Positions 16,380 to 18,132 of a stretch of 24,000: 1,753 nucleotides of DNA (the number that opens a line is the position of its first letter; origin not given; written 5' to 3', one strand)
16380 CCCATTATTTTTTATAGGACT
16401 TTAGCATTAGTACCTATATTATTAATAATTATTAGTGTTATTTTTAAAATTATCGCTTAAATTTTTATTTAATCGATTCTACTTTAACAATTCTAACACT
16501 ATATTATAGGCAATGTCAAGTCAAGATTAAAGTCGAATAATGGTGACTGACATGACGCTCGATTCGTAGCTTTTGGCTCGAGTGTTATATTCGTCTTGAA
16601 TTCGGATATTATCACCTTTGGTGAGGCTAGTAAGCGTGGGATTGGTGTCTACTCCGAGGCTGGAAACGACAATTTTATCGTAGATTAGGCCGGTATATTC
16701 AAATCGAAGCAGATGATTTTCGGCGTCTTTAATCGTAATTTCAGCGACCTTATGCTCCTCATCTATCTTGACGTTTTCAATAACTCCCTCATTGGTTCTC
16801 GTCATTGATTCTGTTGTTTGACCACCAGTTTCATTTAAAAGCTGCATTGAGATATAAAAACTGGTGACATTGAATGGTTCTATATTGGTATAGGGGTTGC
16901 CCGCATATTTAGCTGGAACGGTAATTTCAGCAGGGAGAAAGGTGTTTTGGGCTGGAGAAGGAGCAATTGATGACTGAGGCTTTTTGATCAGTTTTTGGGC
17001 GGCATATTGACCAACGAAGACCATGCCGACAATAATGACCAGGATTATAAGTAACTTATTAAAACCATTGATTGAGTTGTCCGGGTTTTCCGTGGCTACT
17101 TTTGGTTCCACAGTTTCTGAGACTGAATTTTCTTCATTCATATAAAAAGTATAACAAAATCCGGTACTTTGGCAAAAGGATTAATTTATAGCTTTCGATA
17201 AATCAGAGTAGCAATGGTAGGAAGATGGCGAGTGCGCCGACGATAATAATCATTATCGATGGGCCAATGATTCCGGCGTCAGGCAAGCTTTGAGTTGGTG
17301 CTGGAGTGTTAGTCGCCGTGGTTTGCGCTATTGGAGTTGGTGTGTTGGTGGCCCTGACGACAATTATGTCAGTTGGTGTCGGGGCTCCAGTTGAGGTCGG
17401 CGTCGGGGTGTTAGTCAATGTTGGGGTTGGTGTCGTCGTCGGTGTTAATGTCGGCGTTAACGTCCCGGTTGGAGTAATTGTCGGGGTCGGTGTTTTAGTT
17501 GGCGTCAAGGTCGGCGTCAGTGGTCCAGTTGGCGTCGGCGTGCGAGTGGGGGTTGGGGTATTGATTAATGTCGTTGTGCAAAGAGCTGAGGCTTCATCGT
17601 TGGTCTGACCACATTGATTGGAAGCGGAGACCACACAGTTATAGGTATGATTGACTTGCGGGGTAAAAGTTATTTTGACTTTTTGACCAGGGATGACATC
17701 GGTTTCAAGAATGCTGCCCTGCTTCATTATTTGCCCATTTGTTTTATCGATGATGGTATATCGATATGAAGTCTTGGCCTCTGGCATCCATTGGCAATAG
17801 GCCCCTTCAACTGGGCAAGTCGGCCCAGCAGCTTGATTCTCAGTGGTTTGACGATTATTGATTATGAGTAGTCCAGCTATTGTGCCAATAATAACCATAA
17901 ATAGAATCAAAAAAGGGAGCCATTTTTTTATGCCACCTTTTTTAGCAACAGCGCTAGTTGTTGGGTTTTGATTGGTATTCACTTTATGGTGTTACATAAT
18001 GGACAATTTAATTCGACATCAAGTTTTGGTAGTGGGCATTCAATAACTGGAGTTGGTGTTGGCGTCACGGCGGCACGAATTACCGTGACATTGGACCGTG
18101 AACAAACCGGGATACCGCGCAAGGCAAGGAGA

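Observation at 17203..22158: Two diverged, outward-facing copies of a two-gene surface cassette bracketing a membrane-protein/GH18 pair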

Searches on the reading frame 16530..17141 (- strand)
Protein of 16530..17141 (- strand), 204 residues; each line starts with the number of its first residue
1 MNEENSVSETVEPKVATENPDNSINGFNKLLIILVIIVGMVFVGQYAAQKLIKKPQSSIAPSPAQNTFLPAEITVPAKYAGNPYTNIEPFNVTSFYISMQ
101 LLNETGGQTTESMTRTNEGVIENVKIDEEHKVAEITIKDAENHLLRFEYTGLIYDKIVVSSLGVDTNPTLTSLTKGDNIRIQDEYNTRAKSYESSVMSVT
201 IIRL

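Call 6: search_protein_families(library=pfam, proteins=[window:16530-17141:-], max_evalue=0.1)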
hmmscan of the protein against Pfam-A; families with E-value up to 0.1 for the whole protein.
window:16530-17141:- (204 aa): 2 families
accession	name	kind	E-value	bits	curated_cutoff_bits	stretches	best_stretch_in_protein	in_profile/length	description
PF01102.23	Glycophorin_A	-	0.094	13.4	30.1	0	7-68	34-102/114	Glycophorin A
PF22556.1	DAM-like-phage2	-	0.094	12.9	27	0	74-95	5-26/181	Phage DNA Adenine Methylase-like domain 2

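Call 7: search_protein_families(library=ncbifam, proteins=[window:16530-17141:-], max_evalue=0.1)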
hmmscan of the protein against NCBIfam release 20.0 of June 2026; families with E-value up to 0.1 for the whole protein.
window:16530-17141:- (204 aa): 2 families
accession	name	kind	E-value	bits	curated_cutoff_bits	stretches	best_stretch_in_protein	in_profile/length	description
NF007250.0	PRK09697.1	equivalog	0.015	15.2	180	1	7-52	11-60/139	putative general secretion pathway protein GspB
NF004931.0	PRK06287.1-2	equivalog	0.046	14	142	1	17-57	63-105/107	cobalt transport protein CbiN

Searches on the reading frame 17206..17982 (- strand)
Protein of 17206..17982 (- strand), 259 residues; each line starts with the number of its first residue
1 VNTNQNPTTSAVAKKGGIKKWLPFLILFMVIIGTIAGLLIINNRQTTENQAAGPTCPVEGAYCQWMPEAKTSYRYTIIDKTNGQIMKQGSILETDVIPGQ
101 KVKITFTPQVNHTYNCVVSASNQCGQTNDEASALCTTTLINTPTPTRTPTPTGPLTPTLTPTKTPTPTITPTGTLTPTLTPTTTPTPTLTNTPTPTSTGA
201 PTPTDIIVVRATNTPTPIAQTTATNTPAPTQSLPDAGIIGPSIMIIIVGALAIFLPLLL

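Call 6: search_protein_families(library=pfam, proteins=[window:17206-17982:-], max_evalue=0.1)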
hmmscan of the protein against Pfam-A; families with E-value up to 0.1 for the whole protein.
window:17206-17982:- (259 aa): 0 families

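Call 7: search_protein_families(library=ncbifam, proteins=[window:17206-17982:-], max_evalue=0.1)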
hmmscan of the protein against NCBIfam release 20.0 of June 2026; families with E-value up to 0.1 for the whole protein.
window:17206-17982:- (259 aa): 1 family
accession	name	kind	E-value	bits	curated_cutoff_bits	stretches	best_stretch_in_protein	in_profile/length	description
NF042931.1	SAG1386_EF1546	equivalog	0.054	13.6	80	0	18-51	27-61/158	SAG1386/EF1546 family surface-associated protein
